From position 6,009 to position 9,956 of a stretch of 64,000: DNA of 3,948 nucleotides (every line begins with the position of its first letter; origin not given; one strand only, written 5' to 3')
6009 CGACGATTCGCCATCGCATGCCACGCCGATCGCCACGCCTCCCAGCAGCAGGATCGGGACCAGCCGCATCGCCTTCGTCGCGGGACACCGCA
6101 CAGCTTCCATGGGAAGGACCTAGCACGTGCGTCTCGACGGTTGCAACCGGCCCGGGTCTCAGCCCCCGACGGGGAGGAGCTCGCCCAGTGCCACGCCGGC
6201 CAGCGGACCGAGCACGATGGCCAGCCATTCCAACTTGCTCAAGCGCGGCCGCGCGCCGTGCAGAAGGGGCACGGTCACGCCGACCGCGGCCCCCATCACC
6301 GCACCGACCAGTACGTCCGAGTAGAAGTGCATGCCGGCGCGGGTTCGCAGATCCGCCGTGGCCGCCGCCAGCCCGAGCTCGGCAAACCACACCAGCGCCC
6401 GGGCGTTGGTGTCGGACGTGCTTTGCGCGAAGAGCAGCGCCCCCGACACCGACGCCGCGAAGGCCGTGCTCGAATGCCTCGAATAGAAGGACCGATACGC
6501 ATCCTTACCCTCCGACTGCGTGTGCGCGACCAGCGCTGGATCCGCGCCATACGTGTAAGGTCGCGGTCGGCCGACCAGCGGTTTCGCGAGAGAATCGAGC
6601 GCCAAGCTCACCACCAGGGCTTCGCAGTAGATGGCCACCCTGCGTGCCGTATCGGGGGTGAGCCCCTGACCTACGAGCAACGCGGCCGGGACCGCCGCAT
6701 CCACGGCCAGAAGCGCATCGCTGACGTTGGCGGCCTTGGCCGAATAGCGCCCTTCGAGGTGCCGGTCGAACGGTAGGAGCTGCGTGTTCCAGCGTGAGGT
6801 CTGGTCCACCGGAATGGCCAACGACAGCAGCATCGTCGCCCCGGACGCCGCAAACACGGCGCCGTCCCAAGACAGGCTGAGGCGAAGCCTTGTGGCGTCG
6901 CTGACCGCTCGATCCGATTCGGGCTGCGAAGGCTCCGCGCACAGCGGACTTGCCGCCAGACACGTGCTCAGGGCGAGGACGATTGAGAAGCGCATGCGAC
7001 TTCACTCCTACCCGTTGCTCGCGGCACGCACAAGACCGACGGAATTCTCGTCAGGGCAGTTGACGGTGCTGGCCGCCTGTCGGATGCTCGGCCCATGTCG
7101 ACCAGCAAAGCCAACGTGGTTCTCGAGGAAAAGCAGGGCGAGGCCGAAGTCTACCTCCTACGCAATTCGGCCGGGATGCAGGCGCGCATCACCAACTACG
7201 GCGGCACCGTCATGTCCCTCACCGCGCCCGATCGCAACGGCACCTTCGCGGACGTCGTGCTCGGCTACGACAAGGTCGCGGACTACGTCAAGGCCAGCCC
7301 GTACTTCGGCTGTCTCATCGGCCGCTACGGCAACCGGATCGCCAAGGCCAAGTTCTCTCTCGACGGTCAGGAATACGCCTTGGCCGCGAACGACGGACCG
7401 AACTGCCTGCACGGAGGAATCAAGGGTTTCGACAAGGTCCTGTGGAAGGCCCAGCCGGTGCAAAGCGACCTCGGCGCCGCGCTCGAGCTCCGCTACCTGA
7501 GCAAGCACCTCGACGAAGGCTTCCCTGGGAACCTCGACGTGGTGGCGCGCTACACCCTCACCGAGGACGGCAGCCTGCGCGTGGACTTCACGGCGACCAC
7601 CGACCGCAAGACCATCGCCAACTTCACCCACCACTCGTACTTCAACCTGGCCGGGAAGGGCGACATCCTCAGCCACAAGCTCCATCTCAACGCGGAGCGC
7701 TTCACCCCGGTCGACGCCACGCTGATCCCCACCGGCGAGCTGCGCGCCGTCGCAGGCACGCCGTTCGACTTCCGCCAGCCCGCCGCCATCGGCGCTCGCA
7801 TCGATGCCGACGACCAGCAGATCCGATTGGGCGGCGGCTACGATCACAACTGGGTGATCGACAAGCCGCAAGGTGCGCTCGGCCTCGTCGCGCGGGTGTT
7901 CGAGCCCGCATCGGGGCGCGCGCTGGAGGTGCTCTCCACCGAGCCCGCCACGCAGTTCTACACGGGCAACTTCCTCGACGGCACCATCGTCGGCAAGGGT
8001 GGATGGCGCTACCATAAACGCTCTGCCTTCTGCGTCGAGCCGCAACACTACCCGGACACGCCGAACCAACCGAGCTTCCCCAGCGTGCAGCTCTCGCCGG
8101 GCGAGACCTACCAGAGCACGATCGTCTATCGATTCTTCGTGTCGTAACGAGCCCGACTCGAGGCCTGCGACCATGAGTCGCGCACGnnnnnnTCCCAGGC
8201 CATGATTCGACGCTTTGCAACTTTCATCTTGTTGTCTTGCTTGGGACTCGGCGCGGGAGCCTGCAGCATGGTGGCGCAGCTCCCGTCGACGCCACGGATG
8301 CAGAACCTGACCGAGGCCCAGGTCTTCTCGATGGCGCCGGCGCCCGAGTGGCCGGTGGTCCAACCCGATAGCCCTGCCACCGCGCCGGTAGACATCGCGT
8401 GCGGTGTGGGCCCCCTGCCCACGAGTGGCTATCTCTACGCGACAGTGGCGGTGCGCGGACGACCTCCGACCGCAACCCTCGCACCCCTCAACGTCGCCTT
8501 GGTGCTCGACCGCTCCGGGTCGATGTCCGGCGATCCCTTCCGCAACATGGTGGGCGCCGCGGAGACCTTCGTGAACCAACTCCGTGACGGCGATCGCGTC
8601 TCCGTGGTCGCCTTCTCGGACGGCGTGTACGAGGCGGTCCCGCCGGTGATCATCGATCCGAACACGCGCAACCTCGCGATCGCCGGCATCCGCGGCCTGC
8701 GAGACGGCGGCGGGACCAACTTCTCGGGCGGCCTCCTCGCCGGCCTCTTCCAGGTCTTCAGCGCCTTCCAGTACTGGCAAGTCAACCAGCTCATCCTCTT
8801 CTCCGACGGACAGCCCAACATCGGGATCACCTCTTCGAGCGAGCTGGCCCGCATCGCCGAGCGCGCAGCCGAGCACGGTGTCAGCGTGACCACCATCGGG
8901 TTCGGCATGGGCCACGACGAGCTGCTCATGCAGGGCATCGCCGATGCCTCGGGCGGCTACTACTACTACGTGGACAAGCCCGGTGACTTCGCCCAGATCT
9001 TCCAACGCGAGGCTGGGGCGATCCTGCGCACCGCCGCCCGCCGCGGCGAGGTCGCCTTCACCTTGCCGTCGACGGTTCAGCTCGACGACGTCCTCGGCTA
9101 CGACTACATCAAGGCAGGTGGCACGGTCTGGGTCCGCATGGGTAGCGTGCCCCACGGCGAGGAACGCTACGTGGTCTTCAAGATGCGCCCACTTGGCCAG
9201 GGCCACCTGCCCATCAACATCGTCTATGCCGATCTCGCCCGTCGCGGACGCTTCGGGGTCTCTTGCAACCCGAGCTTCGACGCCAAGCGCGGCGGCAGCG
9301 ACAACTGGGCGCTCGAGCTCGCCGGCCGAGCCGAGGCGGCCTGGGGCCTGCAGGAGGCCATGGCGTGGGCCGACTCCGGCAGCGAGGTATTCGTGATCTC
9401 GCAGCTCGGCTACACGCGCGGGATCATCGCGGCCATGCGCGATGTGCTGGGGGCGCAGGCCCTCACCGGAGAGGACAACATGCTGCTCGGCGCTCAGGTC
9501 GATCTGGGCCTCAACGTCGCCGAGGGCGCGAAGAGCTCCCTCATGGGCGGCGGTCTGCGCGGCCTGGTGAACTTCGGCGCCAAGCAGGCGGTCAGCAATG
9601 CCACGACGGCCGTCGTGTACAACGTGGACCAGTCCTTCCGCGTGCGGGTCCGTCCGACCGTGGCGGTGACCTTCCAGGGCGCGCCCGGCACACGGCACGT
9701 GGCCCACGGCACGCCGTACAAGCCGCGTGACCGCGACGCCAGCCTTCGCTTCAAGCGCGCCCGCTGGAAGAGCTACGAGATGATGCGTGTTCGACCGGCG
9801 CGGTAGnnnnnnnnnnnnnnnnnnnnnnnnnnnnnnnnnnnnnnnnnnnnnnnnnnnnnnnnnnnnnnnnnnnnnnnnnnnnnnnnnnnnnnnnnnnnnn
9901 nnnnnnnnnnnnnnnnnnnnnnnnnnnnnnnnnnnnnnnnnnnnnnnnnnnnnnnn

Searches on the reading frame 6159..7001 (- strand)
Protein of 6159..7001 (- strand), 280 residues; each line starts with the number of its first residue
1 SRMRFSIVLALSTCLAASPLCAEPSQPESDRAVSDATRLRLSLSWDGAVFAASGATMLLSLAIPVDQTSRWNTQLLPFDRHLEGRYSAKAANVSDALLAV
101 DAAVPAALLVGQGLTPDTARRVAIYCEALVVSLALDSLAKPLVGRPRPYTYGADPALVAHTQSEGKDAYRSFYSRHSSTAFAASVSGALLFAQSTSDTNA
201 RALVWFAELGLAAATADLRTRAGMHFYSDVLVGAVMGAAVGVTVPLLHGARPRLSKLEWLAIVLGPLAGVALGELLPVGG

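Call 62: search_protein_families(library=pfam, proteins=[window:6159-7001:-], max_evalue=0.00001)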
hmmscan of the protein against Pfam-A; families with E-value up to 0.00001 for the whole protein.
window:6159-7001:- (280 aa): 1 family
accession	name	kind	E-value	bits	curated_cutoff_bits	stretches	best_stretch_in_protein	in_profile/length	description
PF01569.27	PAP2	-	2.2e-20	73.2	27.2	1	122-250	2-127/130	PAP2 superfamily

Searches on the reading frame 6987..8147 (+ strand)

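Call 62: search_protein_families(library=pfam, proteins=[window:6987-8147:+], max_evalue=0.00001)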
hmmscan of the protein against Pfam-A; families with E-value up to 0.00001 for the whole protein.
window:6987-8147:+ (386 aa): 1 family
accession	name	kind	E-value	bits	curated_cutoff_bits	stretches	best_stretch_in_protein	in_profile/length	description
PF01263.26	Aldose_epim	-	8.1e-92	308.2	27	1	55-382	2-299/299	Aldose 1-epimerase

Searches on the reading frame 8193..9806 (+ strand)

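Call 62: search_protein_families(library=pfam, proteins=[window:8193-9806:+], max_evalue=0.00001)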
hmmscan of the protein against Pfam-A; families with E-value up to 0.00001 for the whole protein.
window:8193-9806:+ (537 aa): 3 families
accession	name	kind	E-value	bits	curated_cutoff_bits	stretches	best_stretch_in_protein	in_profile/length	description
PF00092.34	VWA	-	1.8e-19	71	23.8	1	100-271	1-173/174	von Willebrand factor type A domain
PF13519.12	VWA_2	-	4.7e-13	50.1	27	1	101-207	1-107/107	von Willebrand factor type A domain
PF13768.12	VWA_3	-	2.4e-11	44.4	27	1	100-258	2-154/155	von Willebrand factor type A domain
